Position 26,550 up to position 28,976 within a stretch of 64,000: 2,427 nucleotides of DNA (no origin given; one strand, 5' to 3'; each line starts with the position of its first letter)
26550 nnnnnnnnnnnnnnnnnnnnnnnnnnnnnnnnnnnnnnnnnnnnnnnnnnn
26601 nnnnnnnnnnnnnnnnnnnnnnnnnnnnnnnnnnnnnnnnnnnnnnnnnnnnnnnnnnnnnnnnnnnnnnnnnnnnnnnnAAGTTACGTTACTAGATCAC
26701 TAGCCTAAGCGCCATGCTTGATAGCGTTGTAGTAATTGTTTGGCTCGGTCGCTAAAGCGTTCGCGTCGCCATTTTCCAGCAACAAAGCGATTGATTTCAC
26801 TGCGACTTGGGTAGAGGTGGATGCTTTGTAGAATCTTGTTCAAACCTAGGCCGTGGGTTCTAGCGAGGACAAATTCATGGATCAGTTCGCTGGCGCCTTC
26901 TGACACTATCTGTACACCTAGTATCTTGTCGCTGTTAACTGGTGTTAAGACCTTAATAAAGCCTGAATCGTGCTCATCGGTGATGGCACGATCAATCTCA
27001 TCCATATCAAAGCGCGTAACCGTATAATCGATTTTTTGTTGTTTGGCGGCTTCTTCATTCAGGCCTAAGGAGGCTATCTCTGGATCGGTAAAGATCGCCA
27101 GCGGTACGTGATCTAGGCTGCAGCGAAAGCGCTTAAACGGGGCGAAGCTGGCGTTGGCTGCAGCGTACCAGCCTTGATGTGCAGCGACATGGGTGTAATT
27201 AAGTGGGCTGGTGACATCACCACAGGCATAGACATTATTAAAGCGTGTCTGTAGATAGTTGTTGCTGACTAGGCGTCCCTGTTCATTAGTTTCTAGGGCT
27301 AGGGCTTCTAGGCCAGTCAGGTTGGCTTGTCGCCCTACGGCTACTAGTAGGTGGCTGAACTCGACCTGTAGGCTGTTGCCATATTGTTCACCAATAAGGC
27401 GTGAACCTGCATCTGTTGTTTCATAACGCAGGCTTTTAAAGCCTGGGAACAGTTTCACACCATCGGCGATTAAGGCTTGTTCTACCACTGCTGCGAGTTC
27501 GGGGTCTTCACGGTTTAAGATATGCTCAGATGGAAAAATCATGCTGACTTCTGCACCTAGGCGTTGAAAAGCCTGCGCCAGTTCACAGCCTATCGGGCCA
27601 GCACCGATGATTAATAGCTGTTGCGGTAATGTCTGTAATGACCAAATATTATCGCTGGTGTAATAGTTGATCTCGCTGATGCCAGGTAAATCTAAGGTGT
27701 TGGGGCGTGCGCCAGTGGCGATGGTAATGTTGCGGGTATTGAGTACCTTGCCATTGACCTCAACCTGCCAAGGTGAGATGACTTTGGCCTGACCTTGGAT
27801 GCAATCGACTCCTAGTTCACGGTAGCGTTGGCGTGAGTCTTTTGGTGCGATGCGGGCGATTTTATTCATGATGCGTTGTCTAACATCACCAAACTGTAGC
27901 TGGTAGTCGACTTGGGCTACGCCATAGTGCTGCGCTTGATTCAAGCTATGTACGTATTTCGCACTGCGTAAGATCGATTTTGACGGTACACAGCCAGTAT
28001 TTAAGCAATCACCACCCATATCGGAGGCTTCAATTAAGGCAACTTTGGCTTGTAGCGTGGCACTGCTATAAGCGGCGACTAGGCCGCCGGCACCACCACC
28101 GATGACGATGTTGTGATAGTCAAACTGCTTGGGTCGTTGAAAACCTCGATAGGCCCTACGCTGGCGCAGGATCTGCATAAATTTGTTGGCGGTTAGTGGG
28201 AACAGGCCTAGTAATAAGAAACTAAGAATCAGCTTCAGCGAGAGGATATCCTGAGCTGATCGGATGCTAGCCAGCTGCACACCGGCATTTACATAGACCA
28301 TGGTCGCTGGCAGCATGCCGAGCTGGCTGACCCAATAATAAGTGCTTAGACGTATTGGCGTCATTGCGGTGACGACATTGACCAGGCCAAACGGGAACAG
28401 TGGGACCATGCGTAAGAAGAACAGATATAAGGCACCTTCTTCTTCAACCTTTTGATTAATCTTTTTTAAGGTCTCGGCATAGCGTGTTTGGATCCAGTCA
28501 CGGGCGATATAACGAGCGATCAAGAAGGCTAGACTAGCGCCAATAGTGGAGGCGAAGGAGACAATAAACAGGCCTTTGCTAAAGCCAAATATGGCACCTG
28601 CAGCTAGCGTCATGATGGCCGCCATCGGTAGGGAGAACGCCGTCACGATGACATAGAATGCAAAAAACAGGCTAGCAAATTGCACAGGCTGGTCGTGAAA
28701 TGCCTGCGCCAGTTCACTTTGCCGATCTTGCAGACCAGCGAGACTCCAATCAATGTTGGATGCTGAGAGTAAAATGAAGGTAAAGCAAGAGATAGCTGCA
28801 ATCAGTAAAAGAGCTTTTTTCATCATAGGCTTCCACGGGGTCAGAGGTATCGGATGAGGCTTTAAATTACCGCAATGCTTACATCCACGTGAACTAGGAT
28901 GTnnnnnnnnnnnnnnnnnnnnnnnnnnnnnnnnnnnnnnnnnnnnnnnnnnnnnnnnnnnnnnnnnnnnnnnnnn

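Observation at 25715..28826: ArsS-like radical SAM/Cys-rich protein co-transcribed with a DedA(TVP38)-FAD disulfide-reductase fusion, with no arsM nearby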

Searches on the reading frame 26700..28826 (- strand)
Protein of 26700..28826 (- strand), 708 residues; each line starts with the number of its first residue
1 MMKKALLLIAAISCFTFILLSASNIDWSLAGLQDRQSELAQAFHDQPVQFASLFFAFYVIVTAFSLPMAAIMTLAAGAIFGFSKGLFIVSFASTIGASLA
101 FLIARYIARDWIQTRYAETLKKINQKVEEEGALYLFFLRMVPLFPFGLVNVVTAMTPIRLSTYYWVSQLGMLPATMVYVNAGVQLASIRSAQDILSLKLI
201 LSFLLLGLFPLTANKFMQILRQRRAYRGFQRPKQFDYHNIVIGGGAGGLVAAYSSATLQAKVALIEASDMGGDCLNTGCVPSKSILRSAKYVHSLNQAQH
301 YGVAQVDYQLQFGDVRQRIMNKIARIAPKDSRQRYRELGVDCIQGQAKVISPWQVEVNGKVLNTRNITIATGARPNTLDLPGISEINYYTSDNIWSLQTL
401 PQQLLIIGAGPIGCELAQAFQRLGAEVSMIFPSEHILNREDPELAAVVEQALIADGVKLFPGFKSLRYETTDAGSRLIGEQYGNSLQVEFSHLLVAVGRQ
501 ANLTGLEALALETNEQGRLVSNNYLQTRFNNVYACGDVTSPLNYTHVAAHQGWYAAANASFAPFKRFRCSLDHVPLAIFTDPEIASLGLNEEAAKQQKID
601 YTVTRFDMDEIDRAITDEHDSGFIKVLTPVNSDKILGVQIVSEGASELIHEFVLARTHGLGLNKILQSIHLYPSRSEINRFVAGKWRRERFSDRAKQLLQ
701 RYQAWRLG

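Call 3: search_protein_families(library=ncbifam, proteins=[window:26700-28826:-], max_evalue=0.001)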
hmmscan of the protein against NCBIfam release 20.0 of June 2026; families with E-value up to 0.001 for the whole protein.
window:26700-28826:- (708 aa): 55 families (the best 25 are shown)
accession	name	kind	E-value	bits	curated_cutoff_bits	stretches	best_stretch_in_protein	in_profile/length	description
NF004991.0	PRK06370.1-3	subfamily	1.3e-134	449.6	620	1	235-706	34-507/509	FAD-containing oxidoreductase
TIGR01350.1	lipoamide_DH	equivalog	1.3e-107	360.4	408.8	1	237-680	2-448/461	dihydrolipoyl dehydrogenase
TIGR02053.1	MerA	equivalog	1.4e-103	347.4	454.45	1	237-683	1-450/465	mercury(II) reductase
NF004776.0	PRK06116.1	equivalog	1.6e-81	274.6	480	1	234-677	2-444/450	glutathione-disulfide reductase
NF004947.0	PRK06292.2-5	equivalog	2.1e-80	270.9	592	1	236-682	3-454/474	dihydrolipoyl dehydrogenase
NF004945.0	PRK06292.2-3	equivalog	1.3e-78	264.9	494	1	237-677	4-443/457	dihydrolipoyl dehydrogenase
NF004992.0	PRK06370.1-4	equivalog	1.5e-78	264.3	629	1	236-679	4-448/459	FAD-containing oxidoreductase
NF005883.0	PRK07845.1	equivalog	3.4e-76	257.1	479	1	240-676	6-449/466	NAD(P)H-quinone dehydrogenase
NF003585.0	PRK05249.1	equivalog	3e-74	250.3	465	1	233-681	3-452/464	Si-specific NAD(P)(+) transhydrogenase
TIGR01424.1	gluta_reduc_2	equivalog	3.4e-73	246.7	606.05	1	235-677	1-440/446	glutathione-disulfide reductase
NF004946.0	PRK06292.2-4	subfamily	8.1e-73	245.8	634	1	237-679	4-463/487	dihydrolipoyl dehydrogenase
NF005884.0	PRK07846.1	equivalog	3.1e-72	243.7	501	1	236-666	3-430/454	mycothione reductase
NF004943.0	PRK06292.2-1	equivalog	6.8e-72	242.7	432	1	237-678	4-447/456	dihydrolipoyl dehydrogenase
NF010311.1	PRK13748.1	subfamily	1e-67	229.3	600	1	235-666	96-528/560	mercury(II) reductase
NF004944.0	PRK06292.2-2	equivalog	7.5e-67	226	619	1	236-686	3-452/460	dihydrolipoyl dehydrogenase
NF004990.0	PRK06370.1-1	equivalog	5.5e-57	193.4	842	1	237-678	5-447/459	FAD-containing oxidoreductase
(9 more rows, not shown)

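Call 4: search_protein_families(library=pfam, proteins=[window:26700-28826:-], max_evalue=0.001)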
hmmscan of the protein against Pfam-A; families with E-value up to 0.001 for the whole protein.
window:26700-28826:- (708 aa): 11 families
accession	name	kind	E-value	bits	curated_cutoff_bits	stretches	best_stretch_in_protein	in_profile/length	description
PF07992.20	Pyr_redox_2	-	2.1e-56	191.9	26.1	1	239-552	3-291/291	Pyridine nucleotide-disulphide oxidoreductase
PF02852.28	Pyr_redox_dim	-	3e-27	95.4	25.3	1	574-677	1-104/110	Pyridine nucleotide-disulphide oxidoreductase, dimerisation domain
PF09335.16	VTT_dom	-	1.5e-23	84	33.9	1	70-183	4-122/123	VTT domain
PF00070.33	Pyr_redox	-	1.4e-17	64.4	22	1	404-474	2-72/82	Pyridine nucleotide-disulphide oxidoreductase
PF13738.12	Pyr_redox_3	-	1.3e-12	48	30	1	353-536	114-305/305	Pyridine nucleotide-disulphide oxidoreductase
PF01134.28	GIDA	-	2e-10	40.7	22.1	1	240-288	3-49/391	Glucose inhibited division protein A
PF13450.12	NAD_binding_8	-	9.1e-07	29.5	21.9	1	241-275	1-36/68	NAD(P)-binding Rossmann-like domain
PF12831.13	FAD_oxidored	-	1.3e-05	25.1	27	1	240-274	3-37/416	FAD dependent oxidoreductase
PF03486.20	HI0933_like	-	2.5e-05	24.3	50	0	239-271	3-35/244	HI0933-like protein Rossmann domain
PF05834.18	Lycopene_cycl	-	0.00016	21.3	23.4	0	404-437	2-37/380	Lycopene cyclase protein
PF01262.27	AlaDh_PNT_C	-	0.00038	20.4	23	0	240-268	32-60/214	Alanine dehydrogenase/PNT, C-terminal domain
